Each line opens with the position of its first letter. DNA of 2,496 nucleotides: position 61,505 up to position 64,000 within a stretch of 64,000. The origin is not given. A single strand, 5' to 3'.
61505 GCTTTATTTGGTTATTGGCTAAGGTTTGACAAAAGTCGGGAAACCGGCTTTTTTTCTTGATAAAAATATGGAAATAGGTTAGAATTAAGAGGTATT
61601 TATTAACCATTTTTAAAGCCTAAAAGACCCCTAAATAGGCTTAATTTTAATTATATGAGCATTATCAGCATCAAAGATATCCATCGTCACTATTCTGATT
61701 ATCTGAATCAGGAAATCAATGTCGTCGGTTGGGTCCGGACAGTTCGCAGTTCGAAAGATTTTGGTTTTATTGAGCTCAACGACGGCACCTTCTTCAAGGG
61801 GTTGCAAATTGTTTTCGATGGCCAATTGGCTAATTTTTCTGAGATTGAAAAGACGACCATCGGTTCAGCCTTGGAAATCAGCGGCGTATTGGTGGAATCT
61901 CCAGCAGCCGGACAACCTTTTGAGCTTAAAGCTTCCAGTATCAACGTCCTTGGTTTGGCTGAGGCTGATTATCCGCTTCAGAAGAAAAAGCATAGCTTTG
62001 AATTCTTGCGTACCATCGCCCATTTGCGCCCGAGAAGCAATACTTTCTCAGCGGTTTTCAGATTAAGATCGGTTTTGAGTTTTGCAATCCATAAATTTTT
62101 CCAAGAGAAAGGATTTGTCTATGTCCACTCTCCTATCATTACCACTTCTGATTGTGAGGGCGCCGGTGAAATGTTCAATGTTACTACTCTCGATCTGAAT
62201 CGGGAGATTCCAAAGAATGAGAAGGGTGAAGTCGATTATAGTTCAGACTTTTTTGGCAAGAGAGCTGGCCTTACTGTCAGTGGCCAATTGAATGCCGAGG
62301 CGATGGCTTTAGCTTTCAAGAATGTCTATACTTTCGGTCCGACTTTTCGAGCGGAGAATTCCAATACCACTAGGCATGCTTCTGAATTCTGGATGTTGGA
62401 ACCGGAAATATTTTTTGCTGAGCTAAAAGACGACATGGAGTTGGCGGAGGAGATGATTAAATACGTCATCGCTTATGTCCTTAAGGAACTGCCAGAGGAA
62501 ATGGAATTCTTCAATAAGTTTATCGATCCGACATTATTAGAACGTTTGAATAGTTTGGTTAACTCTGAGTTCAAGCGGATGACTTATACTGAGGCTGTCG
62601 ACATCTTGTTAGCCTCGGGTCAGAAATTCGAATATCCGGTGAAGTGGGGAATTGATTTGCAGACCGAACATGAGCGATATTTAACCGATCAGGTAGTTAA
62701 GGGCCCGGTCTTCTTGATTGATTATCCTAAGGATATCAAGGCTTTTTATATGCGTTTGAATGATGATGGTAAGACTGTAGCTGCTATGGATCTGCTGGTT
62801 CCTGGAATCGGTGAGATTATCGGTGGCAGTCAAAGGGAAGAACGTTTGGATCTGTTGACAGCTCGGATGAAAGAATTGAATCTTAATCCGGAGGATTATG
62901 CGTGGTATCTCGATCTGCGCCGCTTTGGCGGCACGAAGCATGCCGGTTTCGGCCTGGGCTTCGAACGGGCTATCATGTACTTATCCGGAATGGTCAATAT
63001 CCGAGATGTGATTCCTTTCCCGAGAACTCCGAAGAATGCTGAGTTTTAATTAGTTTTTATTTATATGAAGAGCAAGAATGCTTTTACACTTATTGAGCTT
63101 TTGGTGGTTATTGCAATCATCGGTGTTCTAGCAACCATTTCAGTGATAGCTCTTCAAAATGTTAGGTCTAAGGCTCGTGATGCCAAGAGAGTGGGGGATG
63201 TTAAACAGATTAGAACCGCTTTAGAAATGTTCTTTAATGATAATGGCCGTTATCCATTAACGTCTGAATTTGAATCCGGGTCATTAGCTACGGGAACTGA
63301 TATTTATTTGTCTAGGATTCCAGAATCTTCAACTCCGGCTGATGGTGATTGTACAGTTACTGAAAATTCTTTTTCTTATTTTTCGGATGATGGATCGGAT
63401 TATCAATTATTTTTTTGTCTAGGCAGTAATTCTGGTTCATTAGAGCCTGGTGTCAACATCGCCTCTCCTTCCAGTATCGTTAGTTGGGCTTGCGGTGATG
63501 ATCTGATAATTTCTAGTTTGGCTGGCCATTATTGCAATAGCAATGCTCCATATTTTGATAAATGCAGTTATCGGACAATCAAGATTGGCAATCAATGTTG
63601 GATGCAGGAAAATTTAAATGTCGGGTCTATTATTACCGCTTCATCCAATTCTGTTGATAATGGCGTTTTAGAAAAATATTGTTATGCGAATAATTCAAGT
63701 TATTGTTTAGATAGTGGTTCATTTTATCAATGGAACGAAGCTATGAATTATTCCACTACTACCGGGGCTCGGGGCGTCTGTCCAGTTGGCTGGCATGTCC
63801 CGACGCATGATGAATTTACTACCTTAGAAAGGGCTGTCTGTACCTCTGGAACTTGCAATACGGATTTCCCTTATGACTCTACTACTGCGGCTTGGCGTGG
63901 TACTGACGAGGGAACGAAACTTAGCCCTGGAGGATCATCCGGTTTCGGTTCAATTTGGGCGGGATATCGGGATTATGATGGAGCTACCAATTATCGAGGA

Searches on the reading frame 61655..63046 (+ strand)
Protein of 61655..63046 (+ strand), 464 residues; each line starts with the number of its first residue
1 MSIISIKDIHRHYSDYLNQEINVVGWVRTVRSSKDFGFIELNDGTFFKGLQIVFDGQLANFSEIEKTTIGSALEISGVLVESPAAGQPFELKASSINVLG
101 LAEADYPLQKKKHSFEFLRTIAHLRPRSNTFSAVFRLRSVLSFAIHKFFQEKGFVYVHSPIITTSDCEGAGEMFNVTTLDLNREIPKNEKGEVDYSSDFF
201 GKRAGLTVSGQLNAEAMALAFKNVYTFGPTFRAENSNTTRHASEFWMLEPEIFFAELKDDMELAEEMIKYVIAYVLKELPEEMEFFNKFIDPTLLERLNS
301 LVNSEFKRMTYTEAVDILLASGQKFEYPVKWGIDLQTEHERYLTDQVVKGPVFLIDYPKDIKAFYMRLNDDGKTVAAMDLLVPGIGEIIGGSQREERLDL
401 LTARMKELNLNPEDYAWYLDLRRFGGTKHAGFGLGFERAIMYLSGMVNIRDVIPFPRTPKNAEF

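Call 43: search_protein_families(library=pfam, proteins=[window:61655-63046:+], max_evalue=0.001)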
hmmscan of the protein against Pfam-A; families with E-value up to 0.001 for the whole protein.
window:61655-63046:+ (464 aa): 2 families
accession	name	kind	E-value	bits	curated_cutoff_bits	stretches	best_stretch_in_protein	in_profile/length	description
PF00152.25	tRNA-synt_2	-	2.3e-65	221.1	25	1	122-458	9-307/308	tRNA synthetases class II (D, K and N)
PF01336.31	tRNA_anti-codon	-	1.6e-10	41.2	27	1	22-99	2-75/75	OB-fold nucleic acid binding domain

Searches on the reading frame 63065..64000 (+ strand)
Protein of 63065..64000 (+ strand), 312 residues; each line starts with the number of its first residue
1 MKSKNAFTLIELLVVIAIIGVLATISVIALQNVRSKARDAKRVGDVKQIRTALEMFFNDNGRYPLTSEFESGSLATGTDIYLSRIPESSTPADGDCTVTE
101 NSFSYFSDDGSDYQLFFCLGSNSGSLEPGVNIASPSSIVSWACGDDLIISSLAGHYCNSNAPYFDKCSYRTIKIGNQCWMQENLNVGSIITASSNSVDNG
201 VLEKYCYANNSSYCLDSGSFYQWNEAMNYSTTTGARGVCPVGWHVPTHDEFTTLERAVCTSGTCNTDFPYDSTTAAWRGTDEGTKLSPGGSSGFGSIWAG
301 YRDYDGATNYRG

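Call 4: search_protein_families(library=ncbifam, proteins=[window:63065-64000:+], max_evalue=0.01)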
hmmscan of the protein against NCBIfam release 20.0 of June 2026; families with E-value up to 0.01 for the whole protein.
window:63065-64000:+ (312 aa): 11 families
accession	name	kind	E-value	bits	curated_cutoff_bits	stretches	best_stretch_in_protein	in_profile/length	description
TIGR02145.1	Fib_succ_major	domain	1.9e-23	84.1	41.65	1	165-306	7-124/176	FISUMP domain-containing protein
TIGR01710.1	typeII_sec_gspG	equivalog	1.1e-11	44.9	88.85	1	6-67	2-63/134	type II secretion system major pseudopilin GspG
NF041775.1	typeIV_PilA_Myxo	equivalog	2.2e-08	34.4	400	1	5-64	11-70/214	type IV pilin protein PilA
TIGR02532.1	IV_pilin_GFxxxE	domain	1.3e-07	31.1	16.3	1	5-25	2-22/24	prepilin-type N-terminal cleavage/methylation domain-containing protein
NF007862.0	PRK10574.1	equivalog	2.8e-07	30.7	138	1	1-61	1-61/145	prepilin peptidase-dependent pilin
NF040999.1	pilin_ComGC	equivalog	2.1e-06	27.8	75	1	5-72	2-69/84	competence type IV pilus major pilin ComGC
TIGR01708.2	typeII_sec_gspH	equivalog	1.3e-05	25.3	80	1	7-36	4-33/169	type II secretion system minor pseudopilin GspH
TIGR02596.1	TIGR02596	subfamily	0.00014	22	70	1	7-32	1-26/196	Verru_Chthon cassette protein D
TIGR02599.1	TIGR02599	subfamily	0.00023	20.5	256.5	1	6-55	1-51/361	Verru_Chthon cassette protein C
NF041013.1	T4P_ComGE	equivalog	0.0003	20.8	49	1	2-42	1-41/83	competence type IV pilus minor pilin ComGE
NF007800.0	PRK10506.1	equivalog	0.0023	17.8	158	1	1-46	5-50/163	prepilin peptidase-dependent protein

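Call 5: search_protein_families(library=pfam, proteins=[window:63065-64000:+], max_evalue=0.01)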
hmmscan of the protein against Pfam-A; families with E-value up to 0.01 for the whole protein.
window:63065-64000:+ (312 aa): 3 families
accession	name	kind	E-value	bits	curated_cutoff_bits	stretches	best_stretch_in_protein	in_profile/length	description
PF09603.15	Fib_succ_major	-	5.2e-20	72.9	33.9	1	172-310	1-141/187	Fibrobacter succinogenes major domain (Fib_succ_major)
PF07963.17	N_methyl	-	7.6e-08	32.1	21.2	1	1-26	1-26/27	Prokaryotic N-terminal methylation motif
PF07603.17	Lcl_C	-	0.00047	20.9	34.9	1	217-281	18-84/117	Lcl C-terminal domain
